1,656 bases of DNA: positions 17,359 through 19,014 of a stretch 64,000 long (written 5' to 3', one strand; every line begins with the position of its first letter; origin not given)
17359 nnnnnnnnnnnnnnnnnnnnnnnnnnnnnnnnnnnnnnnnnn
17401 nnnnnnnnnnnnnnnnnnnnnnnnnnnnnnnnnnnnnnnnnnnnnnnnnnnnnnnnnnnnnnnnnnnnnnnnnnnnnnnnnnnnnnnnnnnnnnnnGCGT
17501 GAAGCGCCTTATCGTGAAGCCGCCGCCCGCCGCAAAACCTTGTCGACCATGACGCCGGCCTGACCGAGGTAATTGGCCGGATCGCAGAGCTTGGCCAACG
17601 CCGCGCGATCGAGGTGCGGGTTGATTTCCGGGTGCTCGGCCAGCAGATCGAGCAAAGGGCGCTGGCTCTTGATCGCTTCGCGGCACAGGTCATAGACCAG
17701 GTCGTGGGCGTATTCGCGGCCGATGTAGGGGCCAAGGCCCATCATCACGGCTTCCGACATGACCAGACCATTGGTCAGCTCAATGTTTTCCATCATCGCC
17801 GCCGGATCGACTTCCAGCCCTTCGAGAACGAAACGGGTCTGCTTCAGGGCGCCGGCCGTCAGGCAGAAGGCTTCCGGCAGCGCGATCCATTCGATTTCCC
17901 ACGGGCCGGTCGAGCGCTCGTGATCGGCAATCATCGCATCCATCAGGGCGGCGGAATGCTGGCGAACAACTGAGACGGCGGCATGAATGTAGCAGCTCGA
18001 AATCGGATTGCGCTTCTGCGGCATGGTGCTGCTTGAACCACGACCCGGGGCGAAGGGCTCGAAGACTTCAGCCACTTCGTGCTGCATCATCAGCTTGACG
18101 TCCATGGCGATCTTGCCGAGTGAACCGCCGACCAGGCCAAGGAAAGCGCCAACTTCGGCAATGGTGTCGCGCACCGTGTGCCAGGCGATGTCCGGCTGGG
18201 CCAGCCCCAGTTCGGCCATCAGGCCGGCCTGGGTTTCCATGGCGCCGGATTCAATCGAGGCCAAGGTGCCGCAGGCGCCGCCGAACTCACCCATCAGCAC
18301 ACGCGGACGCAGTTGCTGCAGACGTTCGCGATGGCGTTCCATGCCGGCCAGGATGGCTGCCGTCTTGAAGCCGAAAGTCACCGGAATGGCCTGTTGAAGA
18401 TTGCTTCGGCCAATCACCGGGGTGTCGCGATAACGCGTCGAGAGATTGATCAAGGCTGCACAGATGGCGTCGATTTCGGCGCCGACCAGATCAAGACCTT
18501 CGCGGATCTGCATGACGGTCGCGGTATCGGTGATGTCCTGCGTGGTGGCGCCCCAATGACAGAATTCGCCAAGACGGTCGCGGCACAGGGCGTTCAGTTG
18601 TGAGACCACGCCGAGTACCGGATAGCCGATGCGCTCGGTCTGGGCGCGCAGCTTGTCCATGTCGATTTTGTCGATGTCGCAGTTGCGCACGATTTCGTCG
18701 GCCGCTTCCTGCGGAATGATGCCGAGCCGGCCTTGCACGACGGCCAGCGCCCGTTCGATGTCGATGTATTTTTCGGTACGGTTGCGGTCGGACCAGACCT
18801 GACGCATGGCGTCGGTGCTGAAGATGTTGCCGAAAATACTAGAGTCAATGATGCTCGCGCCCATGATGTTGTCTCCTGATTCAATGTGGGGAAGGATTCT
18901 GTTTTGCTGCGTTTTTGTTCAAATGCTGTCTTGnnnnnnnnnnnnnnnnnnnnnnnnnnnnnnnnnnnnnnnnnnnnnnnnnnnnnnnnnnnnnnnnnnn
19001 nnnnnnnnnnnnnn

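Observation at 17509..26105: Candidate bacterial aconitate -> itaconate -> citramalyl-CoA catabolic operon (PrpF + Tad1-like lyase + Ict/Ich/Ccl + TRAP)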

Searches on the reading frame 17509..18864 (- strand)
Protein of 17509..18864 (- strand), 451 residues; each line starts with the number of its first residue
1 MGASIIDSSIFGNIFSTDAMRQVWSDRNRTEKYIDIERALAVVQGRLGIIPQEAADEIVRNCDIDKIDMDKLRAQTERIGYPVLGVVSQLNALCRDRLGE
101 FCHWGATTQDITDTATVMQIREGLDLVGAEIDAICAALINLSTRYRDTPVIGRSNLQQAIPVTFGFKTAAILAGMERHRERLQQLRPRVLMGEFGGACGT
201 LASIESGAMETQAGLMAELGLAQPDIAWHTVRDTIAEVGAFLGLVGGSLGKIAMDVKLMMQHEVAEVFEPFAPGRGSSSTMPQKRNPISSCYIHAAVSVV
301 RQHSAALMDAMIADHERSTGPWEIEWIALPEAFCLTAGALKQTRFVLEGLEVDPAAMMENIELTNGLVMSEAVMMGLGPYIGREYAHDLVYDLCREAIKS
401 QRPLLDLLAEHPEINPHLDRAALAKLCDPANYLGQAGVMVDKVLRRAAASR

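Call 3: search_protein_families(library=ncbifam, proteins=[window:17509-18864:-], max_evalue=0.00001)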
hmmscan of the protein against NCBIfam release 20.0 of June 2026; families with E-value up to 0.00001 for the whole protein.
window:17509-18864:- (451 aa): 18 families
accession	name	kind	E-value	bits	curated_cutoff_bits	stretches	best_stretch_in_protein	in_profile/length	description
NF006554.0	PRK09053.1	equivalog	1.1e-146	489.3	595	1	8-448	6-449/453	3-carboxy-cis,cis-muconate cycloisomerase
NF006500.1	PRK08937.2-4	subfamily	3e-120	402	626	1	4-448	3-447/448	adenylosuccinate lyase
NF052536.2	CoM_syn_XcbD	exception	7e-120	400.7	600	1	3-444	2-443/443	3-sulfopropionylcysteine synthase XcbD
NF052556.1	NtrsucLyaStm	equivalog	1.6e-104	350.4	650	1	14-445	21-465/466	nitrosuccinate lyase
TIGR02426.1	protocat_pcaB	equivalog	6.1e-104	347.6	355.75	1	12-350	3-338/338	3-carboxy-cis,cis-muconate cycloisomerase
TIGR00928.1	purB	equivalog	1.1e-85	288.1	326.2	1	16-443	6-435/436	adenylosuccinate lyase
NF004631.0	PRK05975.1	equivalog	3.1e-64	217.2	371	1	1-346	1-341/352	3-carboxy-cis,cis-muconate cycloisomerase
NF006764.0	PRK09285.1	equivalog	6.3e-20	71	446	1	96-443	111-455/456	adenylosuccinate lyase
NF002563.0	PRK02186.1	subfamily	3.2e-16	58.8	625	1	29-397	437-804/890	argininosuccinate lyase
TIGR00838.1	argH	equivalog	3.7e-14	52.6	279.5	1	26-311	24-308/455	argininosuccinate lyase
NF008909.0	PRK12273.1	subfamily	9.9e-13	47.8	510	1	107-431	142-460/474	aspartate ammonia-lyase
NF052535.1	CoM_syn_XcbC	exception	2.4e-09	36.5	575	1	108-409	111-408/495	2-phosphosulfolactate phosphatase XcbC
NF009089.0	PRK12425.1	equivalog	2.4e-08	33.3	840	1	130-386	161-419/464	class II fumarate hydratase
NF008964.0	PRK12308.1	equivalog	3.6e-08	32.2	657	1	98-308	99-307/624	argininosuccinate lyase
TIGR00979.1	fumC_II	equivalog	6.4e-08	31.8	664.75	1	129-301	159-339/458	class II fumarate hydratase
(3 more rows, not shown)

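Call 4: search_protein_families(library=pfam, proteins=[window:17509-18864:-], max_evalue=0.00001)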
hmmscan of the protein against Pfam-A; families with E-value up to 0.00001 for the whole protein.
window:17509-18864:- (451 aa): 2 families
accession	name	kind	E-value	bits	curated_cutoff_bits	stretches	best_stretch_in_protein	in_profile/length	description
PF00206.25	Lyase_1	-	2.7e-38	132.6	27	1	17-294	7-304/312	Lyase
PF10397.14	ADSL_C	-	7.7e-23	81.1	32.7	1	366-443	1-79/79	Adenylosuccinate lyase C-terminus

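Call 7: find_homologous_proteins(query=window:17509-18864:-, max_evalue=1e-20)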
Query window:17509-18864:- (451 aa): 8000 proteins with E <= 1e-20 among 8000 candidates; the best 120 are listed.
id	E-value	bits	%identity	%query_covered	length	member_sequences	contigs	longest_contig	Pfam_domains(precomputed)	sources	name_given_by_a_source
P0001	1.6e-296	1001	99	100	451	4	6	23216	PF10397.15,PF00206.26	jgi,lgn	jgi:3-carboxy-cis,cis-muconate cycloisomerase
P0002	4.4e-283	957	94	100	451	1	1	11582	PF10397.15,PF00206.26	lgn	-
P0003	1.9e-273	925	91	100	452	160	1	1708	PF10397.15,PF00206.26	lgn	-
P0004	8.2e-273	923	90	100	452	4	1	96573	PF10397.15,PF00206.26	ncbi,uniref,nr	ncbi:adenylosuccinate lyase family protein [Aromatoleum toluolicum]|uniref:3-carboxy-cis,cis-muconat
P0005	1.1e-272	923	91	99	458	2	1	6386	PF10397.15,PF00206.26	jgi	-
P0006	1.9e-272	922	91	100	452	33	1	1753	PF10397.15,PF00206.26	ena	-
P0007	6.2e-270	914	90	99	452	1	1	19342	PF10397.15,PF00206.26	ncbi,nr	ncbi:MAG: adenylosuccinate lyase family protein [Betaproteobacteria bacterium]|nr:MAG: adenylosuccin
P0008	6.5e-270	913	90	100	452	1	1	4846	PF10397.15,PF00206.26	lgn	-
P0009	1.7e-269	912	90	99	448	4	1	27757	PF10397.15,PF00206.26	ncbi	-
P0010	1.5e-267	906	90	99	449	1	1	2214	PF10397.15,PF00206.26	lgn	-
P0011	1.8e-267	905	89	99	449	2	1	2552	PF10397.15,PF00206.26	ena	-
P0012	1.9e-267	905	90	99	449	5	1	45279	PF10397.15,PF00206.26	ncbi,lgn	ncbi:MAG: adenylosuccinate lyase family protein [Rhodocyclaceae bacterium]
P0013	5.1e-267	904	89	99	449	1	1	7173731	PF10397.15,PF00206.26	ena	-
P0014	4.7e-266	901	89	99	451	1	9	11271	PF10397.15,PF00206.26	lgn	-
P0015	7.8e-266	900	88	100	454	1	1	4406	PF10397.15,PF00206.26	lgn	-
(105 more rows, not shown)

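Call 8: find_related_loci(query=window:17509-18864:-, collection=genome_contigs, flank=10000)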
Query window:17509-18864:- (451 aa) in genome_contigs; peptide patterns used: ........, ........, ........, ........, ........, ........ (x = any residue, [..] = any of these).
599 stretches matched a pattern (row limit reached: there are more); 579 encode a relative of the query (tblastn E <= 1e-3); the best 80 are kept; 80 distinct loci.
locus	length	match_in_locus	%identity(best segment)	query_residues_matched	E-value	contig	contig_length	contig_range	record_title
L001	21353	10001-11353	99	1-451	0e+0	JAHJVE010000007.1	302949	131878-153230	MAG: Gammaproteobacteria bacterium isolate OSL_B.mb.10 OSL_B.mb.10_k141_38903, whole genome shotgun sequence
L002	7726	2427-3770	95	1-448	0e+0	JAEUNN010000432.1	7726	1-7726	MAG: Rhodocyclaceae bacterium isolate new MAG-174 k141_2323987, whole genome shotgun sequence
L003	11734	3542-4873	95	1-444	0e+0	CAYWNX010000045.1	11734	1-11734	MAG TPA_asm: uncultured Dechloromonas sp. isolate SRP292972_co2_157 genome assembly, contig: NODE_5203_length_11734_cov_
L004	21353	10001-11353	92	1-451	0e+0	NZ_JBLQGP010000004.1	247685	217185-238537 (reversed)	Thauera sp. WH-1 G6_contig_4, whole genome shotgun sequence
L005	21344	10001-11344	92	1-448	0e+0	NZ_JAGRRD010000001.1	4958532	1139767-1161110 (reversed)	Azoarcus sp. L1K30 Scaffold_1, whole genome shotgun sequence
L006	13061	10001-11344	91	1-448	0e+0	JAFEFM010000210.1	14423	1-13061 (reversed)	MAG: Proteobacteria bacterium isolate SZAS LIN-74 LIN-667__210__length-14423, whole genome shotgun sequence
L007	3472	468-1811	94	1-448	0e+0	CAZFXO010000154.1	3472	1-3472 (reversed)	MAG TPA_asm: uncultured Dechloromonas sp. isolate binchicken_co269_117 genome assembly, contig: NODE_28863_length_3472_c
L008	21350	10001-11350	90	1-450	0e+0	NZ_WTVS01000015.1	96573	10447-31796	Aromatoleum toluolicum strain T NODE_15_length_96573_cov_14.6382, whole genome shotgun sequence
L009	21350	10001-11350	90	1-450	0e+0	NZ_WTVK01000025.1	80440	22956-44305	Aromatoleum evansii strain KB740 NODE_25_length_80440_cov_47.2126, whole genome shotgun sequence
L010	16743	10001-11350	90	1-450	0e+0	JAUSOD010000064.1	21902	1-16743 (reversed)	MAG: Azoarcus sp. isolate E21_concoct.bin.28 E21_k141_307950, whole genome shotgun sequence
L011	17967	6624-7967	91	1-448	0e+0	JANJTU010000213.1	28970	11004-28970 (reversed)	MAG: Thauera sp. isolate RX2_metabat.bin.53 RX2_k141_825268, whole genome shotgun sequence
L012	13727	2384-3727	91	1-448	0e+0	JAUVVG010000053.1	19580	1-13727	MAG: Azoarcus sp. isolate CSMAG_1158 CSMAG_1158_k127_2768756_length_19580_cov_11.0187, whole genome shotgun sequence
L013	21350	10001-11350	90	1-450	0e+0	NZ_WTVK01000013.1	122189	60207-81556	Aromatoleum evansii strain KB740 NODE_13_length_122189_cov_45.2583, whole genome shotgun sequence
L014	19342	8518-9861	90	1-448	0e+0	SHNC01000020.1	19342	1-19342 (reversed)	MAG: Betaproteobacteria bacterium isolate Bin3_1 c_000000000616, whole genome shotgun sequence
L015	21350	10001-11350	90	1-450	0e+0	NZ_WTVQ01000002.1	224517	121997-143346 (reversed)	Aromatoleum diolicum strain 22Lin NODE_2_length_224517_cov_12.2309, whole genome shotgun sequence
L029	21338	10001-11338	85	1-446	0e+0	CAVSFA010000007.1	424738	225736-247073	MAG: uncultured beta proteobacterium isolate MFD01872.bin.2.160 genome assembly, contig: contig_173299, whole genome sho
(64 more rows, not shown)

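Call 14: search_solved_structures(query=window:17509-18864:-, max_evalue=1e-10, show_alignments=3)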
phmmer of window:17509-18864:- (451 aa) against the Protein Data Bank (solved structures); distinct sequences matched with E-value up to 1e-10: 31.
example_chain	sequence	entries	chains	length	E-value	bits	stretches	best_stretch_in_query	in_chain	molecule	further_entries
9h4e_B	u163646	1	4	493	4.3e-160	536.7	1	10-448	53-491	Trans-aconitate decarboxylase 1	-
9xb2_A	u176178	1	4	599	5e-160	536.5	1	10-448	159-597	Ubiquitin-like protein SMT3,Trans-aconitate decarboxylase 1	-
9h3i_D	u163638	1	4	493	1.6e-159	534.8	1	10-446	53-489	Trans-aconitate decarboxylase 1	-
9h4h_A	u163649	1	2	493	4.2e-159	533.4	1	10-446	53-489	Trans-aconitate decarboxylase 1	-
9h4g_A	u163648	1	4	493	2.8e-157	527.5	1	10-446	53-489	Trans-aconitate decarboxylase 1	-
3c8t_A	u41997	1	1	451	4.7e-135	454.2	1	6-444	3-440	Fumarate lyase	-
1re5_A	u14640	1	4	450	1.9e-108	366.5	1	8-443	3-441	3-carboxy-cis,cis-muconate cycloisomerase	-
1q5n_A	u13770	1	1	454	4.2e-102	345.6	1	8-448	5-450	3-carboxy-cis,cis-muconate cycloisomerase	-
5xny_A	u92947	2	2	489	4.1e-73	250.1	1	26-447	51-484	CreD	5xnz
2x75_A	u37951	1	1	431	5.5e-47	164.1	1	15-441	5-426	ADENYLOSUCCINATE LYASE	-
8jbd_A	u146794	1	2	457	2.4e-46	162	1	15-435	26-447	Adenylosuccinate lyase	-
1c3u_A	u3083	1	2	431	6.3e-46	160.6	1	15-435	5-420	ADENYLOSUCCINATE LYASE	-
1c3c_A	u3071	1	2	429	6.9e-46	160.4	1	15-435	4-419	PROTEIN (ADENYLOSUCCINATE LYASE)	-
1f1o_A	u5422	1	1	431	6.4e-43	150.7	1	15-430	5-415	ADENYLOSUCCINATE LYASE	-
2fel_A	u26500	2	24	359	1.3e-41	146.4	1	10-340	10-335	3-carboxy-cis,cis-muconate lactonizing enzyme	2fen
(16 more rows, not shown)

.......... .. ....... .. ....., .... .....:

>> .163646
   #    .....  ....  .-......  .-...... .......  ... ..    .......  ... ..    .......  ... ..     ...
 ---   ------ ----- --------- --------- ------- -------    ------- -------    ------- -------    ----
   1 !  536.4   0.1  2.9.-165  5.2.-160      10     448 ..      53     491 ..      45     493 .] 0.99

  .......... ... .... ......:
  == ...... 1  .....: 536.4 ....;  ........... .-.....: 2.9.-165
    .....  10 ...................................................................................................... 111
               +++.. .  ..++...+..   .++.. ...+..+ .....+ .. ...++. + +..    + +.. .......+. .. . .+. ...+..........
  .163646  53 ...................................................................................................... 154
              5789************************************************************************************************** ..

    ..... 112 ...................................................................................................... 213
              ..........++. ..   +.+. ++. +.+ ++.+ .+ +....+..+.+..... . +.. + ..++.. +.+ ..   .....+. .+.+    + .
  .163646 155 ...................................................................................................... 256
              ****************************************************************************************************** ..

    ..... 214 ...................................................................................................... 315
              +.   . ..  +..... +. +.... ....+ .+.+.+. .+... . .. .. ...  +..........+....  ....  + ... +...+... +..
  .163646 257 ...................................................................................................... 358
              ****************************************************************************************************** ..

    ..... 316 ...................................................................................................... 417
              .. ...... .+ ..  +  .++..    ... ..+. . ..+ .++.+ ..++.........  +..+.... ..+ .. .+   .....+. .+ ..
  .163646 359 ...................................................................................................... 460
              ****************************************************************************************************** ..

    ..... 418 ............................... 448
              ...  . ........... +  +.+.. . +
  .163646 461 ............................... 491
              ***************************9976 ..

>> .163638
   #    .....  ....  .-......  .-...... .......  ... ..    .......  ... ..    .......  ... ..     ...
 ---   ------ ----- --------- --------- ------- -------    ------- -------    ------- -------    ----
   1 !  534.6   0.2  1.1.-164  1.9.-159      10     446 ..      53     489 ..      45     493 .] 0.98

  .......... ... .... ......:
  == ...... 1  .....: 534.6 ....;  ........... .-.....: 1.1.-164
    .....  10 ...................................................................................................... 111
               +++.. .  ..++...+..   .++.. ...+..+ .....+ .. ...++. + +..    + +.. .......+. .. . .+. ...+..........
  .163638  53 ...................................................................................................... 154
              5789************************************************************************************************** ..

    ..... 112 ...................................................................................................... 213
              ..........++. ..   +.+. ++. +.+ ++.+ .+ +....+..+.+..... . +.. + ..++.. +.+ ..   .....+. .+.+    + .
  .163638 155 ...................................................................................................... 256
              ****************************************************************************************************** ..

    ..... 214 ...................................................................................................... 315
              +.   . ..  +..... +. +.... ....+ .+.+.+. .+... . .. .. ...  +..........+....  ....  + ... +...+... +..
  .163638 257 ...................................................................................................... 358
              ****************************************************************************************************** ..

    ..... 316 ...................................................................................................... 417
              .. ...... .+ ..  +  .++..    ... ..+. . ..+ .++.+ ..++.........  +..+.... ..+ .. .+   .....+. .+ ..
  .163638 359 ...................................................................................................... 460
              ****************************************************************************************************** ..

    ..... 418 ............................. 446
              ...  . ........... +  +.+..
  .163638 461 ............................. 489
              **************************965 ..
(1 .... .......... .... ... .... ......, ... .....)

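Call 36: search_protein_families(library=pfam, proteins=[L004:3673-4161:+, L004:4180-4800:+, L004:4861-6930:+, L029:3128-4231:+, L029:4228-5430:+, L029:11435-13456:+, L029:52-1038:+, L029:14727-16073:-, L029:16076-17035:+, L029:17128-18126:-], max_evalue=0.00001)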
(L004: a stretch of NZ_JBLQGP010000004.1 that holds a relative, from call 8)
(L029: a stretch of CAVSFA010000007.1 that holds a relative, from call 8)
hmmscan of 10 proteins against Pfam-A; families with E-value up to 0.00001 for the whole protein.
L004:3673-4161:+ (162 aa): 0 families

L004:4180-4800:+ (206 aa): 0 families

L004:4861-6930:+ (689 aa): 1 family
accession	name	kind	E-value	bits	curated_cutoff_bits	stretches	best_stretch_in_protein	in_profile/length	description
PF01970.21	TctA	-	4e-118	395.1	28.9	1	38-454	2-422/423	Tripartite tricarboxylate transporter TctA family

L029:3128-4231:+ (367 aa): 2 families
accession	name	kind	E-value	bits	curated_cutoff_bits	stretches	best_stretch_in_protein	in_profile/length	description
PF00005.33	ABC_tran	-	3.2e-35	122.2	25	1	87-229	1-137/137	ABC transporter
PF13304.12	AAA_21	-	4.6e-12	47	27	1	201-258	238-298/304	AAA domain, putative AbiEii toxin, Type IV TA system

L029:4228-5430:+ (400 aa): 1 family
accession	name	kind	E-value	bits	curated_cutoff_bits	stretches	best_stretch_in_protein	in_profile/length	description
PF01061.29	ABC2_membrane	-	1.4e-13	51.3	26.9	1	14-151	3-138/211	ABC-2 type transporter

L029:11435-13456:+ (673 aa): 0 families

L029:52-1038:+ (328 aa): 0 families

L029:14727-16073:- (448 aa): 2 families
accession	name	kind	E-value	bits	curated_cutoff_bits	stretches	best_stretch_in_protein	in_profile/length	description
PF00501.34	AMP-binding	-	8.6e-42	143.7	29.9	1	101-302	158-384/384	AMP-binding enzyme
PF13193.12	AMP-binding_C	-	4.1e-16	60.1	24.5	1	348-422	1-76/76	AMP-binding enzyme C-terminal domain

L029:16076-17035:+ (319 aa): 0 families

L029:17128-18126:- (332 aa): 1 family
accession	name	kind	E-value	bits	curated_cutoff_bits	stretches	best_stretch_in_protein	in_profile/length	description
PF03401.19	TctC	-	2.5e-76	257.3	27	1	56-328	2-273/274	Tripartite tricarboxylate transporter family receptor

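Call 48: search_protein_representatives(protein=window:17509-18864:-)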
Query: 451 residues. Proteins with E-value up to 0.001 (for the whole library): 10813; up to 1e-10: 5927; up to 1e-30: 1718. The best 150 are listed.
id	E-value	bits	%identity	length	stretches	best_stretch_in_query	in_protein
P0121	1.9e-153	528.1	76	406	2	220-420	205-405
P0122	1.3e-143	495.6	55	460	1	4-447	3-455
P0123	1.6e-142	492.0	51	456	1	3-447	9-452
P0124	9.7e-138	476.3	50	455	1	1-451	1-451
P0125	1.4e-135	469.2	48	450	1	4-446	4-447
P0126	2.0e-132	458.8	51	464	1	4-447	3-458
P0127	6.5e-126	437.3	71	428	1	118-397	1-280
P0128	5.9e-123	427.6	45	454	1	4-447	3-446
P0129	1.1e-120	420.1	45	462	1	3-446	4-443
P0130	1.7e-114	399.7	79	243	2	232-375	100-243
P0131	1.7e-111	389.8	66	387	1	2-274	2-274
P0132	6.6e-111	387.9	43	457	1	3-443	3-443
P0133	6.7e-111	387.9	41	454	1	1-446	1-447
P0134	6.8e-110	384.5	82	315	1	191-417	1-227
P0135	1.1e-109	383.8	42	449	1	1-445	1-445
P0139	1.4e-108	380.2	43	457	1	12-446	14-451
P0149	5.6e-103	361.8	43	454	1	9-448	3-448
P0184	2.9e-91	323.2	42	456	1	8-443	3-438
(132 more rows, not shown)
